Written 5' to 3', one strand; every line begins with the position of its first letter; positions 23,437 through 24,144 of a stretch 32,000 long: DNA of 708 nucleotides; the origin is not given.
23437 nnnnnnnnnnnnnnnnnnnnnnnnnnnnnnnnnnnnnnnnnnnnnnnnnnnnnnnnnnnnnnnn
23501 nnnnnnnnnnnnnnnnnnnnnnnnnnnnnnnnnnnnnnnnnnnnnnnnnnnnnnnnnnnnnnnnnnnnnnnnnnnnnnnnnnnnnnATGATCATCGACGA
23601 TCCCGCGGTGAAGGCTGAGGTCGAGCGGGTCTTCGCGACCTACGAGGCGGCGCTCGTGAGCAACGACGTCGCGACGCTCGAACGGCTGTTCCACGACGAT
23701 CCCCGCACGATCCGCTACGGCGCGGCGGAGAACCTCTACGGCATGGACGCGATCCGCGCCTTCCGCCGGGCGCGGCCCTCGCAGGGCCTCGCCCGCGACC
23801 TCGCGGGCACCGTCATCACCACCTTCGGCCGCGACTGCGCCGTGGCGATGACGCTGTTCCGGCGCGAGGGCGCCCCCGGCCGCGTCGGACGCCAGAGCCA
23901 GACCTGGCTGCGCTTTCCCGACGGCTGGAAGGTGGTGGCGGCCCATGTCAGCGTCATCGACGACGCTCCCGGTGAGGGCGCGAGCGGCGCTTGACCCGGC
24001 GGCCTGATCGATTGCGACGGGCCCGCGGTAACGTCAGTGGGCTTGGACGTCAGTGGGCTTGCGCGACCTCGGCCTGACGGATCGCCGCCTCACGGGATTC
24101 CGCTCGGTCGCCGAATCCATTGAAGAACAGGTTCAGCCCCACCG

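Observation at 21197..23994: Cysteine hydrolase + AtzG/AtzE/AtzH-like operon without AtzD or AtzF: a ureide-hydrolysing module of unknown substrate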

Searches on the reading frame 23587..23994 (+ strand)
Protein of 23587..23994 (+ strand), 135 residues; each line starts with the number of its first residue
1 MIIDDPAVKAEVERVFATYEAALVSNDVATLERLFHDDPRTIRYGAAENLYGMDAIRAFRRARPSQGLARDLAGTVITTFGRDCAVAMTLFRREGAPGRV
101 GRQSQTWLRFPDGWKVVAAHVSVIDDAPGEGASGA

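Call 3: search_protein_families(library=pfam, proteins=[window:23587-23994:+], max_evalue=0.01)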
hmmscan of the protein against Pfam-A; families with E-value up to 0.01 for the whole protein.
window:23587-23994:+ (135 aa): 6 families
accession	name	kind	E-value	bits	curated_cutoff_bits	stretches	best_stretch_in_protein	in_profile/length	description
PF11533.15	AtzH-like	-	1.3e-59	199.9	27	1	2-126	2-125/126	AtzH-like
PF14534.12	DUF4440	-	2.1e-09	38.2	25.2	1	13-116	2-107/107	Domain of unknown function (DUF4440)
PF13474.12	SnoaL_3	-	8.1e-08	33.1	22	1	12-124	1-119/121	SnoaL-like domain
PF08332.16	CaMKII_AD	-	1.9e-05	25.3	22.1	1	9-122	2-125/128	Calcium/calmodulin dependent protein kinase II association domain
PF13577.12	SnoaL_4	-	0.00021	21.7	24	1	9-117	6-123/126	SnoaL-like domain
PF12680.13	SnoaL_2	-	0.0029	18.6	27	1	19-113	5-97/102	SnoaL-like domain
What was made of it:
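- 23587..23994 (+): atzH-like NTF2-fold protein (135 aa), the predicted 1,3-dicarboxyurea decarboxylating hydrolase. PF11533, 200 bits (call 3).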

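Call 4: search_protein_families(library=ncbifam, proteins=[window:23587-23994:+], max_evalue=0.01)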
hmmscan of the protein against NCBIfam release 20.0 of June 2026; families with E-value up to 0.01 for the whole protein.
window:23587-23994:+ (135 aa): 1 family
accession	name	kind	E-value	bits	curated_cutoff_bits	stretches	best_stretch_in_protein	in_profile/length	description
NF033625.1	HpxZ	equivalog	1e-59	200.2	135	1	3-124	2-122/122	oxalurate catabolism protein HpxZ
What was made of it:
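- Checked: 23587-23994 (+) encodes a 135-aa AtzH-like/DUF3225 protein (PF11533, 200 bits) (calls 3, 4).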

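Call 21: search_solved_structures(query=window:23587-23994:+, max_evalue=0.001, show_alignments=1)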
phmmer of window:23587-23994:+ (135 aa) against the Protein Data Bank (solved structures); distinct sequences matched with E-value up to 0.001: 4.
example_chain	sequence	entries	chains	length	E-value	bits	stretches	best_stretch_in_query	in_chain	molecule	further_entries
2rcd_A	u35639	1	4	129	1.3e-40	141.7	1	6-125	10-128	Uncharacterized protein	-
6bjt_A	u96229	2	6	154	1e-35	125.9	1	3-124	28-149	DUF4440 domain-containing protein | AtzH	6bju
6d63_A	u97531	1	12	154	2.7e-35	124.5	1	3-124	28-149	atzH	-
2owp_A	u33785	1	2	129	2.7e-28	101.9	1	2-124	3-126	Hypothetical protein Bxe_B1374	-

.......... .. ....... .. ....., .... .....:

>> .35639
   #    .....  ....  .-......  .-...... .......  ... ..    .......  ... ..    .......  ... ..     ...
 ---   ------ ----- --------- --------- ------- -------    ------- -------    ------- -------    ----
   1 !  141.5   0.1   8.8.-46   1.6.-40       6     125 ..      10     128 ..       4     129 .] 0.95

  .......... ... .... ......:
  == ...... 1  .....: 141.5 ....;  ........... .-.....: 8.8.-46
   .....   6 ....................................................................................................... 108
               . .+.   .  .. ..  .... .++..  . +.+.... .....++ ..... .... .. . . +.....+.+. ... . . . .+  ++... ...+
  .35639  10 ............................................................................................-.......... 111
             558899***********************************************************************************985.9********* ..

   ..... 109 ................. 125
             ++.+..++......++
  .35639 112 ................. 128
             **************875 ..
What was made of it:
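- Its best PDB hit is 2RCD and not AtzH (call 21).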

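Call 34: search_dna_similar(query=window:23587-23994:+, collection=plasmids, mode=protein, max_rows=60, rows=spread, max_evalue=1e-15)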
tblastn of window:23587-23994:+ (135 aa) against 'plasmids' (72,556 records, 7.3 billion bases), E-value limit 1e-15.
Records with a match: 54; places in all: 57; records where one place covers at least 80% of the query: 54.
Best place of each record, by identity: 60-80% 10; <60% 44.
By first word of the organism name: Azospirillum 9; Pseudomonas 8; Zymomonas 8; Paraburkholderia 7; Klebsiella 2; Caballeronia 2; Acidithiobacillus 2; Methylobacterium 1; Terrarubrum 1; Microvirga 1; and 13 more.
By predicted mobility (MOB-suite, as given by PLSDB): non-mobilizable 44; conjugative 7; mobilizable 3.
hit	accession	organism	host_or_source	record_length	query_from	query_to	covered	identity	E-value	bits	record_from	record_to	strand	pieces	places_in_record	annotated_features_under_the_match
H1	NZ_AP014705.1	Methylobacterium aquaticum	-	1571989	1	126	93%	70.6%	2e-50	178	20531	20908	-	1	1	none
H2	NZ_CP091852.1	Terrarubrum flagellatum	cell culture,forest soil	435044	1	126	93%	68.3%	2e-47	169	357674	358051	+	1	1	hpxZ: oxalurate catabolism protein HpxZ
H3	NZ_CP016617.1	Microvirga ossetica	Vicia alpestris,cell culture,nodules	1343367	1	125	93%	64.0%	1e-46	167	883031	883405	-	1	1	none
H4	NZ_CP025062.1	Roseomonas mucosa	Homo sapiens,Clinical, healthy, human ...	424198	1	124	92%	62.1%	5e-40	148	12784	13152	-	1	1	hpxZ: oxalurate catabolism protein HpxZ | CocE/NonD family hydrolase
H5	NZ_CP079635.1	Klebsiella pneumoniae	Homo sapiens,Pus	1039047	3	125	91%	61.8%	2e-34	132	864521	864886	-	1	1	none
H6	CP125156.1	Klebsiella pneumoniae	-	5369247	3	125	91%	61.8%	2e-34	132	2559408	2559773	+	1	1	hpxZ: oxalurate catabolism protein HpxZ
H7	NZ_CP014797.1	Salipiger profundus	single cell,environmental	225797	3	124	90%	60.7%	4e-37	140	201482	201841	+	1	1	hpxZ: oxalurate catabolism protein HpxZ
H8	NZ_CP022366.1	Azospirillum sp. TSH58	single cell,paddy soils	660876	3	128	93%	57.9%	4e-37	140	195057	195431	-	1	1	hpxZ: oxalurate catabolism protein HpxZ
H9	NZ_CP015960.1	Paraburkholderia caribensis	Mimosa,single cell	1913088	3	125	91%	59.4%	1e-38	144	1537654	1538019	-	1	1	none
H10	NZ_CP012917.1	Azospirillum brasilense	Digitaria eriantha,microbe,root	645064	1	128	95%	57.0%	1e-36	139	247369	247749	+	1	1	hpxZ: oxalurate catabolism protein HpxZ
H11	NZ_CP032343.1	Azospirillum brasilense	soil sample,Agricultural field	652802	1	128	95%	57.0%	1e-36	139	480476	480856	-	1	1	hpxZ: oxalurate catabolism protein HpxZ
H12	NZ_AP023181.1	Paraburkholderia sp. PGU19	Physopelta gutta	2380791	3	129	94%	57.5%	1e-38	144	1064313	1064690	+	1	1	none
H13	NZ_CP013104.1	Paraburkholderia caribensis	-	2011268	3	125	91%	58.5%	8e-38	142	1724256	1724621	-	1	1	none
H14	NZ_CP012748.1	Paraburkholderia caribensis MBA4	soil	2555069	3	125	91%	58.5%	2e-37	141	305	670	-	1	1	none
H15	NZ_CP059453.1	Azospirillum brasilense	Prokaryotes,soil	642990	1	128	95%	56.3%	6e-37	139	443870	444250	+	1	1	hpxZ: oxalurate catabolism protein HpxZ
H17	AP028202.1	Paraburkholderia largidicola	Physopelta gutta,midgut,Midgut crypts ...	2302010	3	122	89%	60.0%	9e-38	142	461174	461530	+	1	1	hpxZ: oxalurate catabolism protein HpxZ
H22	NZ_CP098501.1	Serratia symbiotica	Periphyllus lyropictus,Tissue sample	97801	3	124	90%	57.4%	1e-34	133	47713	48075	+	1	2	hpxZ: oxalurate catabolism protein HpxZ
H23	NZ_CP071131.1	Caballeronia sp. M1242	Homo sapiens,ETA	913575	3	125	91%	56.1%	3e-33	129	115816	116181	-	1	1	hpxZ: oxalurate catabolism protein HpxZ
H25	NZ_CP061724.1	Pseudomonas putida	a feces sample of migratory birds origin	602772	3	124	90%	56.6%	4e-36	137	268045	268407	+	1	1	hpxZ: oxalurate catabolism protein HpxZ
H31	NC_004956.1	Pseudomonas sp. ADP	-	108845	1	124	92%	54.0%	2e-34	132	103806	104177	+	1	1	hpxZ: oxalurate catabolism protein HpxZ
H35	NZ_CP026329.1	Acidithiobacillus caldus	pure culture,spring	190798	3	124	90%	53.3%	4e-33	129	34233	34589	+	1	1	hpxZ: oxalurate catabolism protein HpxZ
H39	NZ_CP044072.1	Pseudomonas oryzihabitans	Homo sapiens,clinical isolate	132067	3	123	90%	52.1%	7e-28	114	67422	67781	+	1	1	hpxZ: oxalurate catabolism protein HpxZ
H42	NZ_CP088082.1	Ideonella dechloratans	Cell culture,Activated sludge, ...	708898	3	124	90%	46.7%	6e-24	102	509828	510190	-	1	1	hpxZ: oxalurate catabolism protein HpxZ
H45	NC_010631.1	Nostoc punctiforme PCC 73102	-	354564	3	124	90%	45.5%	9e-31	122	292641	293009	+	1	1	hpxZ: oxalurate catabolism protein HpxZ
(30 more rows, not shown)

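Call 35: get_annotated_region(hit=H31, flank=6000)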
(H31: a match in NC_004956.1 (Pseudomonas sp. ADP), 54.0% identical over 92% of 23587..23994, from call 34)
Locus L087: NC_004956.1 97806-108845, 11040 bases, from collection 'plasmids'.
description: Pseudomonas sp. ADP plasmid pADP-1, complete sequence
organism: Pseudomonas sp. ADP (NCBI taxid 47660)
taxonomy: Bacteria; Pseudomonadota; Gammaproteobacteria; Pseudomonadales; Pseudomonadaceae; Pseudomonas; Pseudomonas sp. ADP
host: -; source: -; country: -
typing (MOB-suite, as given by PLSDB): conjugative; replicon IncP; relaxase MOBP; mating-pair formation MPF_T
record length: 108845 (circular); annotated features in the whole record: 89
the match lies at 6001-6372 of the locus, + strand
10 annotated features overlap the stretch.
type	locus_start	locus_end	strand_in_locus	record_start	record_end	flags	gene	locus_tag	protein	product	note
CDS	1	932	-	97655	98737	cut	-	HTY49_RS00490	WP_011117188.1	BMP family ABC transporter substrate-binding protein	-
CDS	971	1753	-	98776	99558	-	-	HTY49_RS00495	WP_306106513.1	hypothetical protein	-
CDS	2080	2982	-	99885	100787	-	-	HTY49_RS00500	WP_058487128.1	LysR family transcriptional regulator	-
CDS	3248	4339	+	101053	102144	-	atzD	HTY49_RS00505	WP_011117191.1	cyanuric acid amidohydrolase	-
CDS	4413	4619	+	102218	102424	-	atzg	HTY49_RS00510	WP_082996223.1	1-carboxybiuret hydrolase subunit AtzG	-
CDS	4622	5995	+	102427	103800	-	atzE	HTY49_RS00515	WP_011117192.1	1-carboxybiuret hydrolase subunit AtzE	-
CDS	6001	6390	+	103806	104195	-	hpxZ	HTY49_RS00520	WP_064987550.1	oxalurate catabolism protein HpxZ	-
CDS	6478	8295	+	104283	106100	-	atzF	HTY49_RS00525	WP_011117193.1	allophanate hydrolase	GO:0019627 - urea metabolic process [Evidence IEA]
CDS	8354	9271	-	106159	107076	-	-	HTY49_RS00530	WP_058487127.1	DNA-binding protein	-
CDS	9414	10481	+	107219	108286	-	-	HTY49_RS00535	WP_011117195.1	site-specific integrase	GO:0015074 - DNA integration [Evidence IEA]; GO:0006310 - DNA recombination [Evidence IEA]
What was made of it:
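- PGAP even labels the authentic pADP-1 AtzH as 'HpxZ' (call 35). The HpxZ model also captures authentic AtzH, so it does not discriminate between the two (call 35). AtzG/E/H homologues appear in the same order as on pADP-1 (call 35).
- Tried and rejected: Rejected, because PGAP labels the authentic pADP-1 AtzH as hpxZ (call 35).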

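Call 36: get_annotated_region(hit=H6, flank=9000)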
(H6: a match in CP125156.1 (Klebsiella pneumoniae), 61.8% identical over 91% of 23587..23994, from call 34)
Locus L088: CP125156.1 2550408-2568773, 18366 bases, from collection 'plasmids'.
description: Klebsiella pneumoniae strain 176 plasmid unnamed2, complete sequence
organism: Klebsiella pneumoniae (NCBI taxid 573)
taxonomy: Bacteria; Pseudomonadota; Gammaproteobacteria; Enterobacterales; Enterobacteriaceae; Klebsiella; Klebsiella pneumoniae
host: -; source: -; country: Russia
typing (MOB-suite, as given by PLSDB): non-mobilizable; mating-pair formation MPF_T
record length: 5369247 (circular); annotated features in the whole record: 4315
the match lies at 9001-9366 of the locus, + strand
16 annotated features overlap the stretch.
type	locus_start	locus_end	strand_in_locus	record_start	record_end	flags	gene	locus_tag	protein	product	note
CDS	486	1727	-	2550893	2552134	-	-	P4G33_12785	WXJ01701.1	alanine--glyoxylate aminotransferase family protein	-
CDS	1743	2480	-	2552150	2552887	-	-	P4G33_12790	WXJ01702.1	amino acid ABC transporter ATP-binding protein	-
CDS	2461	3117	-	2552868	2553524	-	-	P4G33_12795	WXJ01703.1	amino acid ABC transporter permease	-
CDS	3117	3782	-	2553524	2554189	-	-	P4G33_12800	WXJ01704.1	amino acid ABC transporter permease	-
CDS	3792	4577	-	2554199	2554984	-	-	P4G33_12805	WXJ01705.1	transporter substrate-binding domain-containing protein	-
CDS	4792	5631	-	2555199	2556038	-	hpxU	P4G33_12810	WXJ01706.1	MurR/RpiR family transcriptional regulator HpxU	-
CDS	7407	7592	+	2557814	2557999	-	hpxX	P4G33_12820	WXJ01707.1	oxalurate catabolism protein HpxX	-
CDS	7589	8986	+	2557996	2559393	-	-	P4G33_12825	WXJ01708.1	AtzE family amidohydrolase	-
CDS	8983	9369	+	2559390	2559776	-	hpxZ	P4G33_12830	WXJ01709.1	oxalurate catabolism protein HpxZ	-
CDS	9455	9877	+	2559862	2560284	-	-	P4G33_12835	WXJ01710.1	GNAT family N-acetyltransferase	-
CDS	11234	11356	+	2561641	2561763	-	-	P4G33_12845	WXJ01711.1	hypothetical protein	-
CDS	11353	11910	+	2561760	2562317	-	-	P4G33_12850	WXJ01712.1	helix-turn-helix domain-containing protein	-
CDS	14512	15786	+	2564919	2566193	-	fabF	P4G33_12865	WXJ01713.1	beta-ketoacyl-ACP synthase II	-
CDS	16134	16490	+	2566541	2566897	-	-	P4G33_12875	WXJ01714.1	ASCH domain-containing protein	-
CDS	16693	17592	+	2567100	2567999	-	-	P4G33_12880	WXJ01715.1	hypothetical protein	-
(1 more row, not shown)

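Call 37: get_annotated_region(hit=H2, flank=8000)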
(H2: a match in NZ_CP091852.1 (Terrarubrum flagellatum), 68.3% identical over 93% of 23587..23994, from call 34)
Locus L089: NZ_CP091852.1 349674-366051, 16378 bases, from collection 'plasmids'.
description: Terrarubrum flagellatum strain 7MK25 plasmid unnamed1, complete sequence
organism: Terrarubrum flagellatum (NCBI taxid 2895980)
taxonomy: Bacteria; Pseudomonadota; Alphaproteobacteria; Hyphomicrobiales; Terrirubraceae; Terrirubrum; Terrarubrum flagellatum
host: -; source: cell culture,forest soil; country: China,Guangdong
typing (MOB-suite, as given by PLSDB): non-mobilizable
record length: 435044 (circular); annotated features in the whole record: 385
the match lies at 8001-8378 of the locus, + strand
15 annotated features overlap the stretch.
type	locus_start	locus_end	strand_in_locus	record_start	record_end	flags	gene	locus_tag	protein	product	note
CDS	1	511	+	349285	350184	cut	-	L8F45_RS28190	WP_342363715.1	ABC transporter permease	-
CDS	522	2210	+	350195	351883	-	-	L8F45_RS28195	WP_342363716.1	ABC transporter ATP-binding protein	-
CDS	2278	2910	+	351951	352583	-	-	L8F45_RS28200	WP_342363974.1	isochorismatase family cysteine hydrolase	-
CDS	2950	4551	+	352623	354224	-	-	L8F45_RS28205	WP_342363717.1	regulator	-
CDS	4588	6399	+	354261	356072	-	atzF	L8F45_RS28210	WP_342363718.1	allophanate hydrolase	GO:0019627 - urea metabolic process [Evidence IEA]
CDS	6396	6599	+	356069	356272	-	-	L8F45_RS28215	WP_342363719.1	DUF4089 domain-containing protein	-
CDS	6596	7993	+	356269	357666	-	-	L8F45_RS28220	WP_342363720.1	AtzE family amidohydrolase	-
CDS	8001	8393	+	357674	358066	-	hpxZ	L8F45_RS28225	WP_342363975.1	oxalurate catabolism protein HpxZ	-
CDS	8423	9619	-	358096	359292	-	-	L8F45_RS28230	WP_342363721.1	Xaa-Pro peptidase family protein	GO:0006508 - proteolysis [Evidence IEA]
CDS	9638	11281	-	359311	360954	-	-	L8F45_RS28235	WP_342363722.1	ABC transporter ATP-binding protein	-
CDS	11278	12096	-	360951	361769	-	-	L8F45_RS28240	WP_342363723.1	ABC transporter permease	-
CDS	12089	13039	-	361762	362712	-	-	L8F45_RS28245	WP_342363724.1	ABC transporter permease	GO:0055085 - transmembrane transport [Evidence IEA]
CDS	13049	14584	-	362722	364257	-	-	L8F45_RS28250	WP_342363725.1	ABC transporter substrate-binding protein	-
CDS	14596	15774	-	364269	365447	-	-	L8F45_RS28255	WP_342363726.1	Xaa-Pro peptidase family protein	GO:0006508 - proteolysis [Evidence IEA]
CDS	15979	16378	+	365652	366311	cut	-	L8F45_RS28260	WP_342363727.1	GntR family transcriptional regulator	-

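Call 38: get_annotated_region(hit=H4, flank=8000)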
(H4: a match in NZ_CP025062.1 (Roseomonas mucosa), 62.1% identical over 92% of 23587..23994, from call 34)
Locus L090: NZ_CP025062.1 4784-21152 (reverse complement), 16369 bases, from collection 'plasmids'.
description: Roseomonas mucosa strain HV2 plasmid unnamed1, complete sequence
organism: Roseomonas mucosa (NCBI taxid 207340)
taxonomy: Bacteria; Pseudomonadota; Alphaproteobacteria; Rhodospirillales; Acetobacteraceae; Roseomonas; Roseomonas mucosa
host: -; source: Homo sapiens,Clinical, healthy, human skin; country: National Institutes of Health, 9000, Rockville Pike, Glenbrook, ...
typing (MOB-suite, as given by PLSDB): non-mobilizable
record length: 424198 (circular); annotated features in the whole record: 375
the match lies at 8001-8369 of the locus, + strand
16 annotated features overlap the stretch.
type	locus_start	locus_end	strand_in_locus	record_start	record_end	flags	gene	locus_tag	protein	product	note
CDS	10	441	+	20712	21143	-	-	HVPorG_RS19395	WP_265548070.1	hypothetical protein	-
CDS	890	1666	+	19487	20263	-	-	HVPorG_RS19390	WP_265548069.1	cysteine hydrolase family protein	-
CDS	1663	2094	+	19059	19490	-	-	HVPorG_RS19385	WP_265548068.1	cupin domain-containing protein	-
CDS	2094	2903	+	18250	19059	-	-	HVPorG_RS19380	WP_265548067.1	creatininase family protein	-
CDS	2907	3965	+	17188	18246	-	-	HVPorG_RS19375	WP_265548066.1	ABC transporter ATP-binding protein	-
CDS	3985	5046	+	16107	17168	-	-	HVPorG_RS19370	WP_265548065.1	extracellular solute-binding protein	-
CDS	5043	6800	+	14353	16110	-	-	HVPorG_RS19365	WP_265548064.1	ABC transporter permease subunit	-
CDS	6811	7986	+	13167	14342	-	-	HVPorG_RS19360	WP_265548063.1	amidase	-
CDS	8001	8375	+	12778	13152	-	hpxZ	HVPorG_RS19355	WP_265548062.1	oxalurate catabolism protein HpxZ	-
CDS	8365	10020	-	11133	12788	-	-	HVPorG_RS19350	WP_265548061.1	CocE/NonD family hydrolase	GO:0008152 - metabolic process [Evidence IEA]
CDS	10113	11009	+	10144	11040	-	-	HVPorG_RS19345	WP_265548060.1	LysR family transcriptional regulator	-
CDS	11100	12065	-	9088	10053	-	-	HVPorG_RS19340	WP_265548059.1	IS5 family transposase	-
CDS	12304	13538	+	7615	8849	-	-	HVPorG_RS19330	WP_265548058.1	IS3 family transposase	-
CDS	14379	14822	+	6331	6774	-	-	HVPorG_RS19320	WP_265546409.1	transposase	GO:0006313 - DNA transposition [Evidence IEA]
CDS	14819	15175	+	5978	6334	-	tnpB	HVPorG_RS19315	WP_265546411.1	IS66 family insertion sequence element accessory protein TnpB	-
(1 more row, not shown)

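Call 39: get_annotated_region(hit=H1, flank=8000)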
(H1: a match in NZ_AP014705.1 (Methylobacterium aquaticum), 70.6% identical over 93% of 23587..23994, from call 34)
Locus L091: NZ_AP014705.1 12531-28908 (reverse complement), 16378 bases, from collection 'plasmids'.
description: Methylobacterium aquaticum strain MA-22A plasmid pMaq22A_1p, complete sequence
organism: Methylobacterium aquaticum (NCBI taxid 270351)
taxonomy: Bacteria; Pseudomonadota; Alphaproteobacteria; Hyphomicrobiales; Methylobacteriaceae; Methylobacterium; Methylobacterium aquaticum
host: -; source: -; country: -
typing (MOB-suite, as given by PLSDB): mobilizable; relaxase MOBP
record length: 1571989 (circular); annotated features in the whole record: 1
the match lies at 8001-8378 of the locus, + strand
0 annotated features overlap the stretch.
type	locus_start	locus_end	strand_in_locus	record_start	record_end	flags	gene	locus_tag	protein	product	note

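Call 40: get_annotated_region(hit=H3, flank=8000)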
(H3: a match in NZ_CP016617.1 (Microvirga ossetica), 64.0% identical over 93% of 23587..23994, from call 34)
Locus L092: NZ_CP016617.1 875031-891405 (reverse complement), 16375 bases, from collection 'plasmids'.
description: Microvirga ossetica strain V5/3m plasmid unnamed1, complete sequence
organism: Microvirga ossetica (NCBI taxid 1882682)
taxonomy: Bacteria; Pseudomonadota; Alphaproteobacteria; Hyphomicrobiales; Methylobacteriaceae; Microvirga; Microvirga ossetica
host: -; source: Vicia alpestris,cell culture,nodules; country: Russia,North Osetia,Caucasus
typing (MOB-suite, as given by PLSDB): non-mobilizable
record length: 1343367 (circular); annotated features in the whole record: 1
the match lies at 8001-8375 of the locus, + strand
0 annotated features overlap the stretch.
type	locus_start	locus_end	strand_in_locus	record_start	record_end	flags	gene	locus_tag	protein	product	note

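Call 41: get_annotated_region(hit=H7, flank=8000)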
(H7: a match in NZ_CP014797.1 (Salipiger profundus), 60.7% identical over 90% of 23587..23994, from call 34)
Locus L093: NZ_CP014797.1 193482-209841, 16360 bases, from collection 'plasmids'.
description: Salipiger profundus strain JLT2016 plasmid pTPRO1, complete sequence
organism: Salipiger profundus (NCBI taxid 1229727)
taxonomy: Bacteria; Pseudomonadota; Alphaproteobacteria; Rhodobacterales; Roseobacteraceae; Salipiger; Salipiger profundus
host: -; source: single cell,environmental; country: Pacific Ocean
typing (MOB-suite, as given by PLSDB): non-mobilizable; replicon rep_cluster_361
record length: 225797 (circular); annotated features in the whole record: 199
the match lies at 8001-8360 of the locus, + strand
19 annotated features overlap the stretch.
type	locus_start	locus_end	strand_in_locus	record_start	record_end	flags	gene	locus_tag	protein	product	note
CDS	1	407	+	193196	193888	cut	-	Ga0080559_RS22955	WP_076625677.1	isochorismatase family cysteine hydrolase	-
CDS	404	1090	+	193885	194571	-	-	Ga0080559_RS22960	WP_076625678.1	isochorismatase family cysteine hydrolase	-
CDS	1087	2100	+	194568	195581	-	-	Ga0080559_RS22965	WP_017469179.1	ABC transporter permease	GO:0055085 - transmembrane transport [Evidence IEA]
CDS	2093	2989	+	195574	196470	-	-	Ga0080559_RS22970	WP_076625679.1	ABC transporter permease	-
CDS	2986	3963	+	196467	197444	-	-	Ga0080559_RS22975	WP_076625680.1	ABC transporter ATP-binding protein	-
CDS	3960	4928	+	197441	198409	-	-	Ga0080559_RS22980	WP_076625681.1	ABC transporter ATP-binding protein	-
CDS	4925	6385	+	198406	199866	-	-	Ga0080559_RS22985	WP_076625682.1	amidase family protein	-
CDS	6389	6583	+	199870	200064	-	-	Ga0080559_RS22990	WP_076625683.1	AtzG-like protein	-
CDS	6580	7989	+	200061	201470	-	-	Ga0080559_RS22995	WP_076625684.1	AtzE family amidohydrolase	-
CDS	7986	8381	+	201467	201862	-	hpxZ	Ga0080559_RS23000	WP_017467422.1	oxalurate catabolism protein HpxZ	-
CDS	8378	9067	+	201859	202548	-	-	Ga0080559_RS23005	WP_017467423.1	GntR family transcriptional regulator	-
CDS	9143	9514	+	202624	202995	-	-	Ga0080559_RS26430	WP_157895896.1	hypothetical protein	-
CDS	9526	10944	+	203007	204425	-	-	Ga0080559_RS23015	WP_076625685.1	amidase family protein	-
CDS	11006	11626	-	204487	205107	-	-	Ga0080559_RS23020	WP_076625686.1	HAD family phosphatase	-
CDS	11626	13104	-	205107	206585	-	-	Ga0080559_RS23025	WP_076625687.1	FGGY-family carbohydrate kinase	GO:0016310 - phosphorylation [Evidence IEA]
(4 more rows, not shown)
